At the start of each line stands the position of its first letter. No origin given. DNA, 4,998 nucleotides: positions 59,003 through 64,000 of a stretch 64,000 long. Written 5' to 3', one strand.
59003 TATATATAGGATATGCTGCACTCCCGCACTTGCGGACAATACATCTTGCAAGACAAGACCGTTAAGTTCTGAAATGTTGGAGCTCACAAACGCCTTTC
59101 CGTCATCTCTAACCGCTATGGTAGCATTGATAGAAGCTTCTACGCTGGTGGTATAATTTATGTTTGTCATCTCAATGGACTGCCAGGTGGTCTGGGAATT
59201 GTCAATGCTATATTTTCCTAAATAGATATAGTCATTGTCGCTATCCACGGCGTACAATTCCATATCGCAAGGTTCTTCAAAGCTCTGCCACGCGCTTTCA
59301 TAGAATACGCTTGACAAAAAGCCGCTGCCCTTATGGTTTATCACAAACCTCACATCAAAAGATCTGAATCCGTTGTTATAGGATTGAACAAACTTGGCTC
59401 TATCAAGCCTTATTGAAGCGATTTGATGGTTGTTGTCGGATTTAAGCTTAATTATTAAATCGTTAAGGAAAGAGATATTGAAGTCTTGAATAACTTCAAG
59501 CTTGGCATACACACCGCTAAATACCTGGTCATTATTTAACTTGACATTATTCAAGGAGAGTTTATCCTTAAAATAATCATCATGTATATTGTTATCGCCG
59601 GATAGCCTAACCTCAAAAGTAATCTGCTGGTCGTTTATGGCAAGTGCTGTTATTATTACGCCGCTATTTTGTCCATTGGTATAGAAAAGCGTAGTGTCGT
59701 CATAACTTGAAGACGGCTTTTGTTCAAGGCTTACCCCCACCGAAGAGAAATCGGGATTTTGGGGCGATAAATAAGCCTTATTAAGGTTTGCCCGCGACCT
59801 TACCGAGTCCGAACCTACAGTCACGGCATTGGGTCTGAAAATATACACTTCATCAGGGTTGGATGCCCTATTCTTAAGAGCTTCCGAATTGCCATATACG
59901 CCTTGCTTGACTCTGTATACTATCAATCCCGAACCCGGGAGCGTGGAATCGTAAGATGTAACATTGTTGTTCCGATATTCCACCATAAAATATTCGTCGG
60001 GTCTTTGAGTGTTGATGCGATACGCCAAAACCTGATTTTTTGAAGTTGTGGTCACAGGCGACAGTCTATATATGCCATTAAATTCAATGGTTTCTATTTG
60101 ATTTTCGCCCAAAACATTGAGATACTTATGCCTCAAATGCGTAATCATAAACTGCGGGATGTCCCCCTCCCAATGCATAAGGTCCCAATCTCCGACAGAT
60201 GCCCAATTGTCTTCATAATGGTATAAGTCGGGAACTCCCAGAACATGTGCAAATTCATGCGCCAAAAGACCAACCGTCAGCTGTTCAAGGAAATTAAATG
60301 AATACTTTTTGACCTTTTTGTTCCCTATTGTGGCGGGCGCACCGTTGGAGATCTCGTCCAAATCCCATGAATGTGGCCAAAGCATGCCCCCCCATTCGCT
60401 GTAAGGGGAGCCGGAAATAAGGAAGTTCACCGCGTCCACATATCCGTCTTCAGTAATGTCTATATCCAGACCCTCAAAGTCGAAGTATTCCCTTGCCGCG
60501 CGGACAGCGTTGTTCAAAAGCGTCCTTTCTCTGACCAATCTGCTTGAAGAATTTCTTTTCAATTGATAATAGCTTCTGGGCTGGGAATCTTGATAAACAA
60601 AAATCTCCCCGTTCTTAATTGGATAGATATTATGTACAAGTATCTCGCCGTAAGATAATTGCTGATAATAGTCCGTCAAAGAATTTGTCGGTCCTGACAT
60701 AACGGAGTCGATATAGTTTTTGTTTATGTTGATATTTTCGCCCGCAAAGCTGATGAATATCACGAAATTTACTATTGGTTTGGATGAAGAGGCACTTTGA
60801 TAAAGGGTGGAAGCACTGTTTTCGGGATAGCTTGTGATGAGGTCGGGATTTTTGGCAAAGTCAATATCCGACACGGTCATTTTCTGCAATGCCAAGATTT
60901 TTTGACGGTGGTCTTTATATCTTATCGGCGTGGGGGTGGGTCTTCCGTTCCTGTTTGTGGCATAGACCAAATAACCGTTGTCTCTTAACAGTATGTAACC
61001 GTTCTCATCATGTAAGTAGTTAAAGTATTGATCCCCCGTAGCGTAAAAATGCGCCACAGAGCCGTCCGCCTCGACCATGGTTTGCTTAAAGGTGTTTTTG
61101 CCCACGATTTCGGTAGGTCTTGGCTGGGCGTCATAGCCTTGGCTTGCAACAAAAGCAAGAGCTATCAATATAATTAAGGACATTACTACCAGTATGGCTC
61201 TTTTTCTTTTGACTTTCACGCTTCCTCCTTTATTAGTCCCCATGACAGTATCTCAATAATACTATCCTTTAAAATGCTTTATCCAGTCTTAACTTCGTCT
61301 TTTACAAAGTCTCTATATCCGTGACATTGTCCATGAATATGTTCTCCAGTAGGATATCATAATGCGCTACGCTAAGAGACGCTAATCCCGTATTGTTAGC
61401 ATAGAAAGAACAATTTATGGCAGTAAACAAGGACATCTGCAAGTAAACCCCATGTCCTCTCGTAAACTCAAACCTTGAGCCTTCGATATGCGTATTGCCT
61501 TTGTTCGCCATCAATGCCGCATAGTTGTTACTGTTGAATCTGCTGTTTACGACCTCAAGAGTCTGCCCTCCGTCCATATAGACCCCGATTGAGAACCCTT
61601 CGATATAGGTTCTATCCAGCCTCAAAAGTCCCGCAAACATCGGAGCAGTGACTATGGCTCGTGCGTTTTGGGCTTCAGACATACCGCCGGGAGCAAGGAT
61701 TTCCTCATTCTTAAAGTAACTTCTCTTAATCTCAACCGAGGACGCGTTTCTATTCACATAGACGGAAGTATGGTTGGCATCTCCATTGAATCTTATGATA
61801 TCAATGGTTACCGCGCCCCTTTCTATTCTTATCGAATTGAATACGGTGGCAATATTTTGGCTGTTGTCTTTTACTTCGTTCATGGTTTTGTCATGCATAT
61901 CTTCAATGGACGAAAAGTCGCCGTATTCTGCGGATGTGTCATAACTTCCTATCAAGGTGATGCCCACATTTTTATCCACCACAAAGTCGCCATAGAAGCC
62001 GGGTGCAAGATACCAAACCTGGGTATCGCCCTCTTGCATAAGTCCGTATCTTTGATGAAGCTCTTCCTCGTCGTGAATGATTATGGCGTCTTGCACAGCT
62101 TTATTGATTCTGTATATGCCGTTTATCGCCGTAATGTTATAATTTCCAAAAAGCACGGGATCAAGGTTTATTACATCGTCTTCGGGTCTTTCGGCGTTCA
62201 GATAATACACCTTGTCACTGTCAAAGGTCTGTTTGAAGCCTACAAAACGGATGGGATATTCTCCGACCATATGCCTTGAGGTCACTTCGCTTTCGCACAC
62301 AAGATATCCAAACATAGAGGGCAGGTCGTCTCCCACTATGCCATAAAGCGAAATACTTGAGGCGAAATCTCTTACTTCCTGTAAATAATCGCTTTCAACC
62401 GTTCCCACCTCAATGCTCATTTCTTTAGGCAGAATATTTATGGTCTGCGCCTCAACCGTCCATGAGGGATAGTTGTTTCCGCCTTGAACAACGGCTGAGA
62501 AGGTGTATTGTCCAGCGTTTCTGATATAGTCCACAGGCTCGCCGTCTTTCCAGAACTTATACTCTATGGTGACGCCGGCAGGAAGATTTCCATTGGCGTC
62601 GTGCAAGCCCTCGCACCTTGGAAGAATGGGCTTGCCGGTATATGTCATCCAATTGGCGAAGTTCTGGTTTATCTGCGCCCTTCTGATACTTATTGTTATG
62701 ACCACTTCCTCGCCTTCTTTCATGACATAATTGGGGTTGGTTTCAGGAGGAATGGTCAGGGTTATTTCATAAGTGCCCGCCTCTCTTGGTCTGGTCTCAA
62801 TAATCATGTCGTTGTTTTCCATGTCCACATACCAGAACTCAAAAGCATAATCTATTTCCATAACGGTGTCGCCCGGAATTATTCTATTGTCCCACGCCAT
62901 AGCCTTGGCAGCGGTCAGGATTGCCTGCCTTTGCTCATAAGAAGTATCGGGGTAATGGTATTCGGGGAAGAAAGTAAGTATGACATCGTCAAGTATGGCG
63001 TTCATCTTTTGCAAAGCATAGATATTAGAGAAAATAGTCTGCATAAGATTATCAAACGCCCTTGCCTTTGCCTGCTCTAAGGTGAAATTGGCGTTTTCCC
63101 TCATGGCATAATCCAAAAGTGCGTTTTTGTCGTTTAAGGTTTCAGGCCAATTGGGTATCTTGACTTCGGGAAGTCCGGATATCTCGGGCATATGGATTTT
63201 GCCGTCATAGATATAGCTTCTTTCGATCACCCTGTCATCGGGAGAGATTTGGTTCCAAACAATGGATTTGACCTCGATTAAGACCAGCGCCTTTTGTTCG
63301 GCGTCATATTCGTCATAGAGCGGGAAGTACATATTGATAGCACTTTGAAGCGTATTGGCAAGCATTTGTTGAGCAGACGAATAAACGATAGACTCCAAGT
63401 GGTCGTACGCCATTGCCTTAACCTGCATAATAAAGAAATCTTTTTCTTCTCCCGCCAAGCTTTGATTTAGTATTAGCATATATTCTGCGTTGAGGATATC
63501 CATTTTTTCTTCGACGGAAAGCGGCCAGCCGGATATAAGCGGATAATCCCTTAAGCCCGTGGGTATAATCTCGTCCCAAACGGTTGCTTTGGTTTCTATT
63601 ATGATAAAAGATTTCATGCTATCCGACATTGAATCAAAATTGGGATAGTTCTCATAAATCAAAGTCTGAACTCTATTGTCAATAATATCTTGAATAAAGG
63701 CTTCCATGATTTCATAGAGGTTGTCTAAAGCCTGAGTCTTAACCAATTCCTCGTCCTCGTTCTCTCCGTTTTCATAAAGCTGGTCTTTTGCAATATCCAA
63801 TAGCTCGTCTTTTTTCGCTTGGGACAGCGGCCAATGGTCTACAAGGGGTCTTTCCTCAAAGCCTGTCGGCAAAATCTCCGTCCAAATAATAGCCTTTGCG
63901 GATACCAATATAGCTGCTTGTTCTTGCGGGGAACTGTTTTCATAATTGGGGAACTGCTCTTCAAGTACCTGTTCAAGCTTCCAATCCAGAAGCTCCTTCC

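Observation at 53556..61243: Non-cellulosomal dockerin/cohesin-like pair: a 2317-aa protease-propeller-Ig protein translationally coupled to a lipoprotein anchor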

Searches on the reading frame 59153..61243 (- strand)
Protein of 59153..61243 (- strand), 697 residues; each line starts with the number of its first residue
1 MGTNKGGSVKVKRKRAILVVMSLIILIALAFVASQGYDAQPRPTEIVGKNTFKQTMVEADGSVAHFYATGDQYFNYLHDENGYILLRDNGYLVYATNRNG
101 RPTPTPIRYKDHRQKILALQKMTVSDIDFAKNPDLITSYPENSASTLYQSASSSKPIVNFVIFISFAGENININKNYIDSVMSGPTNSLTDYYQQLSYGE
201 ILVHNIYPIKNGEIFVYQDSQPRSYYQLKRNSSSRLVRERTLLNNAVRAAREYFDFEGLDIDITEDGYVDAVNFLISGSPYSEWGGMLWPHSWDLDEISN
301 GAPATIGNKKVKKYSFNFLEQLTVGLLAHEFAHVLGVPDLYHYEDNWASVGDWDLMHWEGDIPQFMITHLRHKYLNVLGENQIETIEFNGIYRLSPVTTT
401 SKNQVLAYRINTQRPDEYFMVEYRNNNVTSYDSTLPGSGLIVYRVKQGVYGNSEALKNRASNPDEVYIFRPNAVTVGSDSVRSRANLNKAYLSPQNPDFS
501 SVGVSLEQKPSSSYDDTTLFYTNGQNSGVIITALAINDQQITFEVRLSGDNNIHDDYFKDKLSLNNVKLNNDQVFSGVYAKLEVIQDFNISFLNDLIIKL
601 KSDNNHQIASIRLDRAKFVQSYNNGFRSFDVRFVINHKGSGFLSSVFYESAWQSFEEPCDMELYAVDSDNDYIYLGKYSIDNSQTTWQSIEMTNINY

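Call 58: search_solved_structures(query=window:59153-61243:-, max_evalue=1, show_alignments=1)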
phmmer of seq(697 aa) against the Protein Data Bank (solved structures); distinct sequences matched with E-value up to 1: 0.

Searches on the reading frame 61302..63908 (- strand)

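Call 6: search_protein_families(library=pfam, proteins=[window:61302-63908:-], max_evalue=0.1)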
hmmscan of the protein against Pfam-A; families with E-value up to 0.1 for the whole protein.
window:61302-63908:- (868 aa): 2 families
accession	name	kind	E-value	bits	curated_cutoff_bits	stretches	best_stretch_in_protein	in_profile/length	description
PF13229.12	Beta_helix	-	1.4e-06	28.5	25.9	1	775-863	2-92/158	Right handed beta helix region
PF05048.19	NosD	-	0.0013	18.7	23.6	1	774-865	83-176/212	Periplasmic copper-binding protein (NosD)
